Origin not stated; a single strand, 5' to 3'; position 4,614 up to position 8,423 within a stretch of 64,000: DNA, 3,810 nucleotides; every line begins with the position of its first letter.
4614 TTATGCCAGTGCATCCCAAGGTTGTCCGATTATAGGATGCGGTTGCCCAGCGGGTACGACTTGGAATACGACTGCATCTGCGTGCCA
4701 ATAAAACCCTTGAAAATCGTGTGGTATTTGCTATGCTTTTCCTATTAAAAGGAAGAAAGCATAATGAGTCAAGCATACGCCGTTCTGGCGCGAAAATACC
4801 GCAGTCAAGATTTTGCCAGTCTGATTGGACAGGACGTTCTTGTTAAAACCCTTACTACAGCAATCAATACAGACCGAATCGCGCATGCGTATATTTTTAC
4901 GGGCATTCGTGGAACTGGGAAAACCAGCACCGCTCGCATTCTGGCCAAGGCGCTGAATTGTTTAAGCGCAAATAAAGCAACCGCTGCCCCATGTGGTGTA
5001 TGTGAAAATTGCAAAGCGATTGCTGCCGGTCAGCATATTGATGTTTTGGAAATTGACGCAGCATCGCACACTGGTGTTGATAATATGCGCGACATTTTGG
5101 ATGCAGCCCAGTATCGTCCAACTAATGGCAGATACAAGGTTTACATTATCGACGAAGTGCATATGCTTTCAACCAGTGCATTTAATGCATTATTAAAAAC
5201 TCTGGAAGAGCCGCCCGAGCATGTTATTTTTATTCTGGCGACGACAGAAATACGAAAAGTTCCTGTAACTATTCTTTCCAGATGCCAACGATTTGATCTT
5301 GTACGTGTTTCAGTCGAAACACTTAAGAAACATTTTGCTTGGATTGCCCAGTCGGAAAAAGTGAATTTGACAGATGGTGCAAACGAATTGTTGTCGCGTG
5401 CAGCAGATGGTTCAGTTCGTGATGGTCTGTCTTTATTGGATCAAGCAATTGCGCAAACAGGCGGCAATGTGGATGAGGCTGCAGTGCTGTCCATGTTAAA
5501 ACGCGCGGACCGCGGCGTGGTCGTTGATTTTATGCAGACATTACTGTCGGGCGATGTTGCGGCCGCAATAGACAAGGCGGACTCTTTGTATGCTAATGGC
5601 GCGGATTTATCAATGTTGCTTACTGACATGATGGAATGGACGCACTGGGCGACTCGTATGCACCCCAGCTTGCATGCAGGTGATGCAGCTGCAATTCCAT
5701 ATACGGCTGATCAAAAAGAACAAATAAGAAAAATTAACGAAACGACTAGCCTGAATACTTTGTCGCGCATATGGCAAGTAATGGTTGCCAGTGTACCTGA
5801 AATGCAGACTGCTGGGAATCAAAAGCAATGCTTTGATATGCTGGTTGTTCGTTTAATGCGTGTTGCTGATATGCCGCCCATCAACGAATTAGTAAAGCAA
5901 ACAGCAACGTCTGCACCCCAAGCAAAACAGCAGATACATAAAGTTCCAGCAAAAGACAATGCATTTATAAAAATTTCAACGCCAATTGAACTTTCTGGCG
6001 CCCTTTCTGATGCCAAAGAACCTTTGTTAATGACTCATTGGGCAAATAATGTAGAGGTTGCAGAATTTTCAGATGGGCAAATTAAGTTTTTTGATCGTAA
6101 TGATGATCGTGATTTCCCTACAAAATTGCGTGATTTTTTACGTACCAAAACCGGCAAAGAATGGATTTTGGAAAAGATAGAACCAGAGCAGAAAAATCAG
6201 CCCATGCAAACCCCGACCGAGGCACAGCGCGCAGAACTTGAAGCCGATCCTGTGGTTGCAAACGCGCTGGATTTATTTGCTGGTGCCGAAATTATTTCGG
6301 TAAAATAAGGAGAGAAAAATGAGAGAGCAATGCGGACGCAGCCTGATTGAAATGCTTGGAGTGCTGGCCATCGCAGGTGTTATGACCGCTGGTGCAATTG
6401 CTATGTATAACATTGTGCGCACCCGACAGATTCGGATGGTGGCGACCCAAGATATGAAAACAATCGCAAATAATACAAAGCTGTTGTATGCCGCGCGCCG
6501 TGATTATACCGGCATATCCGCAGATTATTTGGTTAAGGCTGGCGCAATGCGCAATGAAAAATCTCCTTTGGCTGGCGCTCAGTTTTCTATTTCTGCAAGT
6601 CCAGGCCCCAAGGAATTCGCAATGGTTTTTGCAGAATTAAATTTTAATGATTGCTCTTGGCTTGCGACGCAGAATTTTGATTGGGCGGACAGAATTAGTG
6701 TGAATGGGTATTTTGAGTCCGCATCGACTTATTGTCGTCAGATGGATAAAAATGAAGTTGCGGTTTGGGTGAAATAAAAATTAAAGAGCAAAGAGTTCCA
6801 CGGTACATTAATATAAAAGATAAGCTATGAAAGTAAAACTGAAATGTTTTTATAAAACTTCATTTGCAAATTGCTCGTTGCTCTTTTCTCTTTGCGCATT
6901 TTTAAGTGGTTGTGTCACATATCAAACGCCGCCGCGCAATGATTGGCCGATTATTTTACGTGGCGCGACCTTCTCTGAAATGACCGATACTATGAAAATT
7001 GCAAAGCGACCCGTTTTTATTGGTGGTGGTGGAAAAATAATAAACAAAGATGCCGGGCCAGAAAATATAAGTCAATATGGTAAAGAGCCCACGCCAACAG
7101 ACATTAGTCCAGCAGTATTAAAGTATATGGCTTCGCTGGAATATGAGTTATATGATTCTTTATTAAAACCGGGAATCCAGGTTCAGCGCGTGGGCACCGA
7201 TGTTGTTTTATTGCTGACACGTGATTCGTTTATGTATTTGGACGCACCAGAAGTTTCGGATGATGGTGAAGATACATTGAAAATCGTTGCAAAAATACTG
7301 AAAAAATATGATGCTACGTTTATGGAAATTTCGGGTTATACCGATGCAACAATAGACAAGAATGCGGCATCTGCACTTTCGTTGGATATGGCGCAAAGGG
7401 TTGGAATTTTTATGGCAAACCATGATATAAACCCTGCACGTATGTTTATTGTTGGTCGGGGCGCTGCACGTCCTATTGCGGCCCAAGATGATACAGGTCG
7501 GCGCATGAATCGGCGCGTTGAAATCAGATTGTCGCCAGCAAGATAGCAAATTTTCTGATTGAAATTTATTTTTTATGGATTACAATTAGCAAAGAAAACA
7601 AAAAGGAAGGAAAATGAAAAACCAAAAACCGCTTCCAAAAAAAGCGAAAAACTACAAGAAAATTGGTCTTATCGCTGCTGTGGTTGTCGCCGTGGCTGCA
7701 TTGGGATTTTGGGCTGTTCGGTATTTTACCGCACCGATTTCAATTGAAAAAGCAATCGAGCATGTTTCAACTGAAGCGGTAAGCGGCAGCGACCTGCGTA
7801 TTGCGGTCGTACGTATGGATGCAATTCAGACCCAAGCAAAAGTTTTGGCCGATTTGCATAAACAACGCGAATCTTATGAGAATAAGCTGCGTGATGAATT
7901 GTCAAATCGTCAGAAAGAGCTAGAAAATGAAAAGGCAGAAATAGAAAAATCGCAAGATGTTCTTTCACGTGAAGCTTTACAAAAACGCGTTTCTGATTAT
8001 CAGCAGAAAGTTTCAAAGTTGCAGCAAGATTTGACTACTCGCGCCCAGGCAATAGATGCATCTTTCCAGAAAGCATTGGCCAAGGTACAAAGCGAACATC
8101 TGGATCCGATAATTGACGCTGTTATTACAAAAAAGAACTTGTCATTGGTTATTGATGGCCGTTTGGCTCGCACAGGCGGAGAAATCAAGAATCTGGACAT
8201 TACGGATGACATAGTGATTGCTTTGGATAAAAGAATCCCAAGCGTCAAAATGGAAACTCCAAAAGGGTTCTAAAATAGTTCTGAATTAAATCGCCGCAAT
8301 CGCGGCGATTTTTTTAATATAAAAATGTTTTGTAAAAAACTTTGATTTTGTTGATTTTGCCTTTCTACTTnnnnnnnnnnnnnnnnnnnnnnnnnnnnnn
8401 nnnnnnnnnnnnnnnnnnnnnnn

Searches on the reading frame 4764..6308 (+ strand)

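Call 7: search_protein_families(library=pfam, proteins=[window:4764-6308:+], max_evalue=0.001)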
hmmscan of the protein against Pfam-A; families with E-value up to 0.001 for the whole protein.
window:4764-6308:+ (514 aa): 10 families
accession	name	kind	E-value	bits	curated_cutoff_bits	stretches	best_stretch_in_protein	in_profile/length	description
PF13177.12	DNA_pol3_delta2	-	6.1e-46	156.8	27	1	23-180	2-158/161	DNA polymerase III, delta subunit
PF12169.13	DNA_pol3_gamma3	-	8.6e-30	103.8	24.4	1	236-379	1-142/143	DNA polymerase III subunits gamma and tau domain III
PF22608.2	DNAX_ATPase_lid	-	1.7e-15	56.9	27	1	188-234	3-49/49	DNA polymerase III clamp loader subunit, ATPase lid domain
PF00004.35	AAA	-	3.1e-13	50.8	21.2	1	44-177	2-126/131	ATPase family associated with various cellular activities (AAA)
PF12362.13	DUF3646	-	5.8e-12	46.3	30.2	1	413-513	10-114/114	DNA polymerase III gamma and tau subunits C terminal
PF13604.12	AAA_30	-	1.4e-06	28.6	27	1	43-157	21-122/191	AAA domain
PF13401.12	AAA_22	-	3.1e-06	28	27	1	43-160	8-122/130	AAA domain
PF13245.12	AAA_19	-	1.4e-05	25.7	25.1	1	33-157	4-123/134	AAA domain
PF07728.20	AAA_5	-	6.4e-05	23.4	22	0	44-153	3-96/139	AAA domain (dynein-related subfamily)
PF05496.18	RuvB_N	-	0.00059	20.1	27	0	13-77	2-68/159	Holliday junction DNA helicase RuvB P-loop domain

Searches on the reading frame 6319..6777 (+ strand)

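Call 7: search_protein_families(library=pfam, proteins=[window:6319-6777:+], max_evalue=0.001)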
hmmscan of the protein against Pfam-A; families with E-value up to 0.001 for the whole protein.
window:6319-6777:+ (152 aa): 0 families

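Call 105: search_protein_families(library=ncbifam, proteins=[window:6319-6777:+], max_evalue=0.1)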
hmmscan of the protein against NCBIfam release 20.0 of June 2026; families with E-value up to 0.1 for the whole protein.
window:6319-6777:+ (152 aa): 3 families
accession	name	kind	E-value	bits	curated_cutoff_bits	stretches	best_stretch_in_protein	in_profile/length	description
TIGR01708.2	typeII_sec_gspH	equivalog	0.0045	17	80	1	6-43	3-41/169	type II secretion system minor pseudopilin GspH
TIGR02532.1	IV_pilin_GFxxxE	domain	0.013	15.3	16.3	1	8-27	5-24/24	prepilin-type N-terminal cleavage/methylation domain-containing protein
NF041775.1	typeIV_PilA_Myxo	equivalog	0.024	14.6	400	1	6-64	12-70/214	type IV pilin protein PilA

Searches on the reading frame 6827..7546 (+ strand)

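Call 7: search_protein_families(library=pfam, proteins=[window:6827-7546:+], max_evalue=0.001)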
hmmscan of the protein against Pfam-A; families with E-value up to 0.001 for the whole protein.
window:6827-7546:+ (239 aa): 1 family
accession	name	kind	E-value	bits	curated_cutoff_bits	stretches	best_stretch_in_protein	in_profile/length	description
PF00691.25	OmpA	-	2.6e-10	40.9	27.2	1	142-227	8-95/98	OmpA family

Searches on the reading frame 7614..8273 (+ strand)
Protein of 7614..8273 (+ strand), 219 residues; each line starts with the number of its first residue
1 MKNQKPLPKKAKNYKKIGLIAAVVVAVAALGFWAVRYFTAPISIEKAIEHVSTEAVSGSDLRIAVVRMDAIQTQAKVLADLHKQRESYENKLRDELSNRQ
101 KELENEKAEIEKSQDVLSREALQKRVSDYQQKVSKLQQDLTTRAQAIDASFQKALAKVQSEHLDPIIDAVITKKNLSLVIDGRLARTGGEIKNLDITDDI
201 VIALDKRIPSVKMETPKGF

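Call 7: search_protein_families(library=pfam, proteins=[window:7614-8273:+], max_evalue=0.001)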
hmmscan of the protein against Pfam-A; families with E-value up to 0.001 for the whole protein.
window:7614-8273:+ (219 aa): 1 family
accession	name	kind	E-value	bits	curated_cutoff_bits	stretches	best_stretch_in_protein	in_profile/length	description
PF03938.19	OmpH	-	1.8e-15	57.8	32.4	1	62-203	1-140/141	Outer membrane protein (OmpH-like)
